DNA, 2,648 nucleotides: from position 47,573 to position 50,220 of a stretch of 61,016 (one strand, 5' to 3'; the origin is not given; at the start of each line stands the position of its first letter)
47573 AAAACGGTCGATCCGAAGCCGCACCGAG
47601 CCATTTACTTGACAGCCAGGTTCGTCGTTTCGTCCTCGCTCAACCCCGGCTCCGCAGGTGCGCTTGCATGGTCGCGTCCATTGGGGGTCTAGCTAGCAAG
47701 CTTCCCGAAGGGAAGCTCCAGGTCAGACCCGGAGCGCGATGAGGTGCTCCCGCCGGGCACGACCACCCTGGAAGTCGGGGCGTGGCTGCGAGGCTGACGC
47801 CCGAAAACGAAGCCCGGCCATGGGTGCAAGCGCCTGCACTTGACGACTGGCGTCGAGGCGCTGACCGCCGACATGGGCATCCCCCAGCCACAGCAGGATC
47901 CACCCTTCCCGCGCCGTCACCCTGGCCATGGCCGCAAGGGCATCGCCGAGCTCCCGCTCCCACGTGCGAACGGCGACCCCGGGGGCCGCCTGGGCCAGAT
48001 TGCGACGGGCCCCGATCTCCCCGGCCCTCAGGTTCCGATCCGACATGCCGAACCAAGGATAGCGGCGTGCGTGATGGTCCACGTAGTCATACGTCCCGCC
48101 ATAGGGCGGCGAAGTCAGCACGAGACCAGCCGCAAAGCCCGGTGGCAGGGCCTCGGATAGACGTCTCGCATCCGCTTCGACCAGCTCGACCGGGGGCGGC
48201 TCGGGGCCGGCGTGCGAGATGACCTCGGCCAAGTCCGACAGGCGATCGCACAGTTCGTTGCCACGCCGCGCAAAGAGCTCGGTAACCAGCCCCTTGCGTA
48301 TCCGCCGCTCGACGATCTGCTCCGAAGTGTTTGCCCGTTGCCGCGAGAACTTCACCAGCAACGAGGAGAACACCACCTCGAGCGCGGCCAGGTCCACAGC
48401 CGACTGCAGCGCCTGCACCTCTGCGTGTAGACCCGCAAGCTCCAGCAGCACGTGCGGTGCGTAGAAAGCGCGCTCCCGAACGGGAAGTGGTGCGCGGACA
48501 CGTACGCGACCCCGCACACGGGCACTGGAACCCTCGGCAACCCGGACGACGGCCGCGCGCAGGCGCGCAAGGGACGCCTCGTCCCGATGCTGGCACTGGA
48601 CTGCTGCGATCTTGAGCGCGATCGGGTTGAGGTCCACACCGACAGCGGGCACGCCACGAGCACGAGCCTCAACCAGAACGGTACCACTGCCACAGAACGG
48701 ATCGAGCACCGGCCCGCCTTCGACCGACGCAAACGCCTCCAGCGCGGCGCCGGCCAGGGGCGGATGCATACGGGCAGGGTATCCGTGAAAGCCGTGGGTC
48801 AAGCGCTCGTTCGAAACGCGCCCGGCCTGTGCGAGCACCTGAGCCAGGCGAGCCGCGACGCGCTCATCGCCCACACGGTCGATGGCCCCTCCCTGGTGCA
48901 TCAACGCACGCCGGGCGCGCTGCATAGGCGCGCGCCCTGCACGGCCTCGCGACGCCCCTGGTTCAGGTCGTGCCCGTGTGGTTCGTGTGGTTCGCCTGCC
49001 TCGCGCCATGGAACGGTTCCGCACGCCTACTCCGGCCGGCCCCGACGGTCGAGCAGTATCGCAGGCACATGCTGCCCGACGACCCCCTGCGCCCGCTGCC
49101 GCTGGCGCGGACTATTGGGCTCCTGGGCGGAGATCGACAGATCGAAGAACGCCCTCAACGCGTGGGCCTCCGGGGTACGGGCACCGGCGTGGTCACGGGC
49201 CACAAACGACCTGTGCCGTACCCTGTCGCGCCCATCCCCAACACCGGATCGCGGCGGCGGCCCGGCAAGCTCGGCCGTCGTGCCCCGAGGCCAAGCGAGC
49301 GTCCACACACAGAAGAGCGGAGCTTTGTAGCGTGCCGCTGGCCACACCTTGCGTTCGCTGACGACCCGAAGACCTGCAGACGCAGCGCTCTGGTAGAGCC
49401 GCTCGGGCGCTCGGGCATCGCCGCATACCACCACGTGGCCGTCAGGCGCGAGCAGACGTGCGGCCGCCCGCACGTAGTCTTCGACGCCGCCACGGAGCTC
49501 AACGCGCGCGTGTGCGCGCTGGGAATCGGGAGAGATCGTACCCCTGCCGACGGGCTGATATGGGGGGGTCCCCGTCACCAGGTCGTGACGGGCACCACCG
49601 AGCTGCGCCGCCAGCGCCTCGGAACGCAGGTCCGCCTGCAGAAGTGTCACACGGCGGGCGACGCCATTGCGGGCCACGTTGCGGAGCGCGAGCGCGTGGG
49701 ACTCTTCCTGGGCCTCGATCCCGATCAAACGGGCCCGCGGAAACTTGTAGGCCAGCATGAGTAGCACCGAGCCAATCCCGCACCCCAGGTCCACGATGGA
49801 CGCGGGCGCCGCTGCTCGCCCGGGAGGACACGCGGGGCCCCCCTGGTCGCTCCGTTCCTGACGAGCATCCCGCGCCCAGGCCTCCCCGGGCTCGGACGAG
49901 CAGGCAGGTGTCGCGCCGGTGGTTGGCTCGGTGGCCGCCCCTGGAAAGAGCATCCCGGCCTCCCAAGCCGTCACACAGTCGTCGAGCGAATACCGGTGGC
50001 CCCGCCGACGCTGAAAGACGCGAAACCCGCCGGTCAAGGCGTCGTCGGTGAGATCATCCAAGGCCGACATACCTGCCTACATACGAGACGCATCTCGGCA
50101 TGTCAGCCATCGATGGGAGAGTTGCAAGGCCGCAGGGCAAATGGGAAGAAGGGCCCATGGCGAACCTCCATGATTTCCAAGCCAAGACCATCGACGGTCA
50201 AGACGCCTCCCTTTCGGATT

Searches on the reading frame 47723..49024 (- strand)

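Call 64: search_protein_families(library=pfam, proteins=[window:47723-49024:-], max_evalue=0.00001)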
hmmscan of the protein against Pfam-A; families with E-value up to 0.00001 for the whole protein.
window:47723-49024:- (433 aa): 2 families
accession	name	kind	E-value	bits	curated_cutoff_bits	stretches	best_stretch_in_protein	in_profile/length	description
PF01170.24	UPF0020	-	3e-08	34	22.3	1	82-122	8-48/197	RMKL-like, methyltransferase domain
PF01555.25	N6_N4_Mtase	-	6.7e-07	29.9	26.7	0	100-140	179-219/221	DNA methylase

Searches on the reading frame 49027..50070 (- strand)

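Call 64: search_protein_families(library=pfam, proteins=[window:49027-50070:-], max_evalue=0.00001)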
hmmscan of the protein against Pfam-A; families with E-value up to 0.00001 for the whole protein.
window:49027-50070:- (347 aa): 3 families
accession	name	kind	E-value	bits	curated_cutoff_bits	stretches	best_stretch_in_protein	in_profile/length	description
PF13649.12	Methyltransf_25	-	1.6e-08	35.6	27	1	92-150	1-57/97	Methyltransferase domain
PF05175.20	MTS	-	6.2e-07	29.6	23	1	91-155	34-97/170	Methyltransferase small domain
PF13847.12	Methyltransf_31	-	1.7e-06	28.2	27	1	91-167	6-80/145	Methyltransferase domain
